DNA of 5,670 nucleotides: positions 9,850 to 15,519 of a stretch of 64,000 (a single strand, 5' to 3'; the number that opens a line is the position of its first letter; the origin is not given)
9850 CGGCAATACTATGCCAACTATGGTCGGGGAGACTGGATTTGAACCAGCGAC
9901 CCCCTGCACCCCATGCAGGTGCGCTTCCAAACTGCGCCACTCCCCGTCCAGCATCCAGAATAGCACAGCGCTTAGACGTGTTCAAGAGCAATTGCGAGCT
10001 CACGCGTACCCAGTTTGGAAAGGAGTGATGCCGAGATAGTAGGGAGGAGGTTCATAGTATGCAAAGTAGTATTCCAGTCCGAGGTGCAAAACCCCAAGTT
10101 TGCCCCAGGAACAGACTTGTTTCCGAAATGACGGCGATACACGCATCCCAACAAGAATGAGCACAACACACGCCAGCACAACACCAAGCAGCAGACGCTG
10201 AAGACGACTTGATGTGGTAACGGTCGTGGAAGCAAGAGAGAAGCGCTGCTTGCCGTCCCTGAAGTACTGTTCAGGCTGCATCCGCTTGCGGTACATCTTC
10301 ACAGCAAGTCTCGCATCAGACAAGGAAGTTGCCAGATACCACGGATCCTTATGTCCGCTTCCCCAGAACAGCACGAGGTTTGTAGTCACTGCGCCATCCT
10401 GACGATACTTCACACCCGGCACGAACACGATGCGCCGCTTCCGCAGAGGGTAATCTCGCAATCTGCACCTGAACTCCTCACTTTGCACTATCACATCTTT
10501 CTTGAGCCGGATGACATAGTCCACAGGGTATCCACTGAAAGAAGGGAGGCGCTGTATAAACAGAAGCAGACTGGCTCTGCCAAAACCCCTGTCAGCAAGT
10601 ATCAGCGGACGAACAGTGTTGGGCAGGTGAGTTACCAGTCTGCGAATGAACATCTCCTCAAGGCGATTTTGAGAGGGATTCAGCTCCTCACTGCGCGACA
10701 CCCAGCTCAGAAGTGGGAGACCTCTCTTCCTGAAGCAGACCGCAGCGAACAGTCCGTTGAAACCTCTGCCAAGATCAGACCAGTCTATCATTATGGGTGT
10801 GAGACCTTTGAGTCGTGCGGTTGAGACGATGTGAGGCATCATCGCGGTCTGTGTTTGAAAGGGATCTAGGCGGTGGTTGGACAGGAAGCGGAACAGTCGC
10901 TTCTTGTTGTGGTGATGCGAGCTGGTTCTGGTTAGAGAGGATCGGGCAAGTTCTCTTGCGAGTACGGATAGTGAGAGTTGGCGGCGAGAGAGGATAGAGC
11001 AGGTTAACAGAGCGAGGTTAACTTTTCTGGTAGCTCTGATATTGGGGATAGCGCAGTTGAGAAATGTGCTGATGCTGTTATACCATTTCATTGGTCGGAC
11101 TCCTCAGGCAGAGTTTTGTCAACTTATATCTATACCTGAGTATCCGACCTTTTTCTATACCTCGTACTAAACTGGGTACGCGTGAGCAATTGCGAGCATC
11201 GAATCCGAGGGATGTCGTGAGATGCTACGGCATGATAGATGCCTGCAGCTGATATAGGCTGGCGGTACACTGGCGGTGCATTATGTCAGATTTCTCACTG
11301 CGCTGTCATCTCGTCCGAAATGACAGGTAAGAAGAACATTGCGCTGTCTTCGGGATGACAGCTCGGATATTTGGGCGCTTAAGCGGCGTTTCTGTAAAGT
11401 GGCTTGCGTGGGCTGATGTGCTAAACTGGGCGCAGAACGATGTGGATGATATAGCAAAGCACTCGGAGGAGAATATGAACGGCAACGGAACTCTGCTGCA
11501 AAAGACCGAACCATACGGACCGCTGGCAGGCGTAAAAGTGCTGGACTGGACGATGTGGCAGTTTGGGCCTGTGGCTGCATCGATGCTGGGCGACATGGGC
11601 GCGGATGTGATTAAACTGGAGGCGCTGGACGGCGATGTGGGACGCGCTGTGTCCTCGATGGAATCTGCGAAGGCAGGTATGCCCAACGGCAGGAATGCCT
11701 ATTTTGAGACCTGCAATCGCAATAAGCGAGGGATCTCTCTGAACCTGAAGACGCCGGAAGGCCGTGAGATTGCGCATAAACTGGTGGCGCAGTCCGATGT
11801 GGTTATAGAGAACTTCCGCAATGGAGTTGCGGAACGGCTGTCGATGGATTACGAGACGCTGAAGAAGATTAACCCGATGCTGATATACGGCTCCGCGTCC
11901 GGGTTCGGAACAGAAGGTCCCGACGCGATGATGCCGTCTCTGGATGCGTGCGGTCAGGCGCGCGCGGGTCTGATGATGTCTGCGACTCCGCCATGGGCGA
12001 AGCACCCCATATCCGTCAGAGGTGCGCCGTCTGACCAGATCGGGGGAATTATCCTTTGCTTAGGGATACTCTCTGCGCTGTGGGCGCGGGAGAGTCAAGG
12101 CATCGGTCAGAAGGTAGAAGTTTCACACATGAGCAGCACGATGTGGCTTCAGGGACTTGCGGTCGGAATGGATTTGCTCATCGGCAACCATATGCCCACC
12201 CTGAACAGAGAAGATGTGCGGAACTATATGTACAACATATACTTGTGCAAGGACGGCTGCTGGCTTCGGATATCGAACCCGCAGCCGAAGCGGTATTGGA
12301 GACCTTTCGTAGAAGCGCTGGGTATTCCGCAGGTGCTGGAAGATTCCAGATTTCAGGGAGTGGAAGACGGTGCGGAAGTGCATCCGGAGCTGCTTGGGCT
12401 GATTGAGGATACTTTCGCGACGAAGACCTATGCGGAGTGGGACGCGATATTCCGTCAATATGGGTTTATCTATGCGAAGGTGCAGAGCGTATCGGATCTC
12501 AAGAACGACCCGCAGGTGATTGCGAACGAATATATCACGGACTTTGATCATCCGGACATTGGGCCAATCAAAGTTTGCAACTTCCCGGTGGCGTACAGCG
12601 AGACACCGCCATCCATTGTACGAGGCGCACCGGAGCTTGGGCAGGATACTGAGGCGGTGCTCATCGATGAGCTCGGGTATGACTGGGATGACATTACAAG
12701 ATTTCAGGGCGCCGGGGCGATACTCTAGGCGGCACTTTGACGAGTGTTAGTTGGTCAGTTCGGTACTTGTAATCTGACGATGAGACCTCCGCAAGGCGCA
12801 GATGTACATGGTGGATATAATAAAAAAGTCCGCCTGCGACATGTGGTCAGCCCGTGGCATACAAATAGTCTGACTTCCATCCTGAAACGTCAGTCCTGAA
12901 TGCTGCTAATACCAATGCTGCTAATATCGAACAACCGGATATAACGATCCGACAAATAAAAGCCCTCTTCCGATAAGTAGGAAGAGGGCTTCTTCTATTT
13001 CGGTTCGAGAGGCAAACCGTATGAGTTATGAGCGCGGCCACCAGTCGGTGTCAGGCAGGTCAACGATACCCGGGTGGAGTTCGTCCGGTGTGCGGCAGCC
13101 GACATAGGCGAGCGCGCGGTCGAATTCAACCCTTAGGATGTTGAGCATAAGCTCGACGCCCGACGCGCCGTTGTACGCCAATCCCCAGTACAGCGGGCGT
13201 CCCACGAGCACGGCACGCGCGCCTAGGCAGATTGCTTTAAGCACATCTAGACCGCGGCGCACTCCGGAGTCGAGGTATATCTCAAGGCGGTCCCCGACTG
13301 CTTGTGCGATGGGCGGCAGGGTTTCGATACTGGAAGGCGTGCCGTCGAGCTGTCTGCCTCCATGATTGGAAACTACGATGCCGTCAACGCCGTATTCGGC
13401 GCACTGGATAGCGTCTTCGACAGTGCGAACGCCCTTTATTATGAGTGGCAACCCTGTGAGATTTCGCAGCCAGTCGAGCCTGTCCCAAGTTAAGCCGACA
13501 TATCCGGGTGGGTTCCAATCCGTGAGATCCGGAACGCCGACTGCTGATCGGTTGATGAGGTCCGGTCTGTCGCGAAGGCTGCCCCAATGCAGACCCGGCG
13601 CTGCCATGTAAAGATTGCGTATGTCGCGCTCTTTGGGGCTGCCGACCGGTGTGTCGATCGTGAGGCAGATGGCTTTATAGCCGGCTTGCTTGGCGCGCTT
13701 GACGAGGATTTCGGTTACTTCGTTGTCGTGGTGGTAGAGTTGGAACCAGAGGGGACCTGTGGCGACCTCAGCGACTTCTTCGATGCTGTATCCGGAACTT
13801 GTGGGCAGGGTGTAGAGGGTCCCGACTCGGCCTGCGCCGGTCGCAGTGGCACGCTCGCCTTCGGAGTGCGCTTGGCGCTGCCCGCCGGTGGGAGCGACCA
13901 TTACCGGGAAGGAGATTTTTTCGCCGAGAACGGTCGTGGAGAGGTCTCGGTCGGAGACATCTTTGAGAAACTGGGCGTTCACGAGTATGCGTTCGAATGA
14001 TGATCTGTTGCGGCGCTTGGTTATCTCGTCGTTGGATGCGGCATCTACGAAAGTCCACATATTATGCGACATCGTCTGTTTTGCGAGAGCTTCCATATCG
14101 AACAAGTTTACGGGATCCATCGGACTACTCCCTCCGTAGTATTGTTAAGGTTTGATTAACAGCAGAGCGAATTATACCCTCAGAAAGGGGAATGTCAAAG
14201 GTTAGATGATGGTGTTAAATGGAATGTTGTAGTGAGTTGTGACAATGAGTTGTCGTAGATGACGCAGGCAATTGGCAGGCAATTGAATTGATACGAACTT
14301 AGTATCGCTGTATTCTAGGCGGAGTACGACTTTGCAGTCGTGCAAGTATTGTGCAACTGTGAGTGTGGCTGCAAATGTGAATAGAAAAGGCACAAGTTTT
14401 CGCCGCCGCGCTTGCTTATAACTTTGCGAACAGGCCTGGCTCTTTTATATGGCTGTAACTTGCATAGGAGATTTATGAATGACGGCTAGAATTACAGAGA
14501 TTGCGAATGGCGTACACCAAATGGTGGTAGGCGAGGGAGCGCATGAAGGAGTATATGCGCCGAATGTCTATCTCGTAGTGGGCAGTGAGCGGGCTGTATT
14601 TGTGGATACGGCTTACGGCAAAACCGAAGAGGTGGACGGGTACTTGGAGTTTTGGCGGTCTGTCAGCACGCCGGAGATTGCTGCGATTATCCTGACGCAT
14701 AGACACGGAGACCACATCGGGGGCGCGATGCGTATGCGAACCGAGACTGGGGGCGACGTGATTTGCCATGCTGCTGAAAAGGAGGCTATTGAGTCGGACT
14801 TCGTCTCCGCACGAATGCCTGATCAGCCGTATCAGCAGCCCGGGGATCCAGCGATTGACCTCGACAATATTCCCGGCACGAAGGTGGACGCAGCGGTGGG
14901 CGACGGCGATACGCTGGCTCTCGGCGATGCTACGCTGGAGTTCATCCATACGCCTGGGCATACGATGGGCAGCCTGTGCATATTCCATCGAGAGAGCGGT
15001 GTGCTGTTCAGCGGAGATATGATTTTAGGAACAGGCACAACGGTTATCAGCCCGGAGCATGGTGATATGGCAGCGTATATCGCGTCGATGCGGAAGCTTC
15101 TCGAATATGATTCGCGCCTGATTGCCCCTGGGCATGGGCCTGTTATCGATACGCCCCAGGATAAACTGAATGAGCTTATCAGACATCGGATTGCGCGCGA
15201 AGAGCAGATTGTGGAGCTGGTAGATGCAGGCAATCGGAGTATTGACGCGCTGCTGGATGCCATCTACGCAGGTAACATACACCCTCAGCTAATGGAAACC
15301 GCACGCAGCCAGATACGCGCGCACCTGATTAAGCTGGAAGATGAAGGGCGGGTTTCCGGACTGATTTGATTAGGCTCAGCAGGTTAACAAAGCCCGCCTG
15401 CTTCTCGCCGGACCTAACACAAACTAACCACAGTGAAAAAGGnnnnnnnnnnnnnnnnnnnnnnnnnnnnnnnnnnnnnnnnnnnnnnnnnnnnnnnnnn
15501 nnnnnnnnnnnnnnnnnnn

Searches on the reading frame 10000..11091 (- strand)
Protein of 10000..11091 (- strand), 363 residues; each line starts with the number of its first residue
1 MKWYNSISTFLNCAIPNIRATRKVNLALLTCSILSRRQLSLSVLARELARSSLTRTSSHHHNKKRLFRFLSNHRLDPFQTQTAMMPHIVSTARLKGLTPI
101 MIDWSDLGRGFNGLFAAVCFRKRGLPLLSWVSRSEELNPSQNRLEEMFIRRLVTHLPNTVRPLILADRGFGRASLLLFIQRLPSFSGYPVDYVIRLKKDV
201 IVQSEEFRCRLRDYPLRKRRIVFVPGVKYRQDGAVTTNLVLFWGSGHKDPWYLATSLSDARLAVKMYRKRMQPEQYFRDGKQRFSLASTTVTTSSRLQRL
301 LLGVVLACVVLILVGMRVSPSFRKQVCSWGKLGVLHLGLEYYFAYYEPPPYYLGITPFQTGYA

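Call 32: search_protein_families(library=pfam, proteins=[window:10000-11091:-], max_evalue=0.00001)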
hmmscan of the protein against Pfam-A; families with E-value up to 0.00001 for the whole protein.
window:10000-11091:- (363 aa): 1 family
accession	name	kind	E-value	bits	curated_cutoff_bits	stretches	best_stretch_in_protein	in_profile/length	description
PF01609.27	DDE_Tnp_1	-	1e-09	38.9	23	1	150-307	66-197/200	Transposase DDE domain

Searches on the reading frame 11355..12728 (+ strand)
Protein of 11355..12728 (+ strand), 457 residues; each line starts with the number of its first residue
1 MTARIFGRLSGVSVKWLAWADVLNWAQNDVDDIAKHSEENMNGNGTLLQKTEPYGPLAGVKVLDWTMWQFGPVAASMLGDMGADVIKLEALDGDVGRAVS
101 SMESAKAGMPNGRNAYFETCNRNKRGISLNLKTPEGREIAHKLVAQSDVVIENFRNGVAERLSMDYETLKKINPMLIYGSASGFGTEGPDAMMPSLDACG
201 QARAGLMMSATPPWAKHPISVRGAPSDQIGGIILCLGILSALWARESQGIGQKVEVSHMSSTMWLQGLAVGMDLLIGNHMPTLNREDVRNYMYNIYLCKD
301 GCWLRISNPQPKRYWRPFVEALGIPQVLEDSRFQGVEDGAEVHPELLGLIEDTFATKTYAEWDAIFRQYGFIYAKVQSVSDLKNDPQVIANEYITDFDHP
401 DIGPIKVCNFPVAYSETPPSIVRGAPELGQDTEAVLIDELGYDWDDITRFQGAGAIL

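Call 32: search_protein_families(library=pfam, proteins=[window:11355-12728:+], max_evalue=0.00001)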
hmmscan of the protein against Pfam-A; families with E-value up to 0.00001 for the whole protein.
window:11355-12728:+ (457 aa): 1 family
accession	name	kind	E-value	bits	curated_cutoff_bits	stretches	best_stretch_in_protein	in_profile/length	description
PF02515.22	CoA_transf_3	-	6.6e-107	358.2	23.3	1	57-432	1-366/366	CoA-transferase family III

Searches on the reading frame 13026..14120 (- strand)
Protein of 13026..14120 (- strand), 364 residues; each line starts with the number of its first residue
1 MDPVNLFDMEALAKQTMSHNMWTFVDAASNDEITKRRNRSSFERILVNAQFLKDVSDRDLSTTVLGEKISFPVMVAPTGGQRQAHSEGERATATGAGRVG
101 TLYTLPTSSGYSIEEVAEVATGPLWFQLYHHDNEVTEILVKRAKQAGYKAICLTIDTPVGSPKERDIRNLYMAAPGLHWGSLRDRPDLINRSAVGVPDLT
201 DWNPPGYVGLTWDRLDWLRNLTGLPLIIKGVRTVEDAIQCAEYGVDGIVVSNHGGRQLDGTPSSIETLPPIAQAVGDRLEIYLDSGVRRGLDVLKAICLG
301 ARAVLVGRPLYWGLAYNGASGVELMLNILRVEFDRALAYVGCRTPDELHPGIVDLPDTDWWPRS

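Call 32: search_protein_families(library=pfam, proteins=[window:13026-14120:-], max_evalue=0.00001)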
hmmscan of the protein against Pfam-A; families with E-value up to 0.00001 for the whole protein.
window:13026-14120:- (364 aa): 1 family
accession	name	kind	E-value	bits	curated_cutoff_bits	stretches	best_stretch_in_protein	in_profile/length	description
PF01070.24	FMN_dh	-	4.1e-118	394.9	24.9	1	13-353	1-348/350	FMN-dependent dehydrogenase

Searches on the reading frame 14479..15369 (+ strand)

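Call 89: search_protein_families(library=pfam, proteins=[window:14479-15369:+], max_evalue=0.00001)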
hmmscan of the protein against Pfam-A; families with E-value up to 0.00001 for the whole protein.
window:14479-15369:+ (296 aa): 4 families
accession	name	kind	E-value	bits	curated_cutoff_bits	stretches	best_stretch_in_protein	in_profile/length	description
PF00753.33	Lactamase_B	-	3.5e-26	92.8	22.7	1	25-219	3-196/196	Metallo-beta-lactamase superfamily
PF12706.13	Lactamase_B_2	-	9.8e-09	35.5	27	1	64-161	28-111/200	Beta-lactamase superfamily domain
PF17778.7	BLACT_WH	-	1e-08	35.5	22.8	1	254-293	1-39/46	Beta-lactamase associated winged helix domain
PF19583.5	ODP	-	2.8e-08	34.3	27.2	1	29-206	4-162/194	ODP family beta lactamase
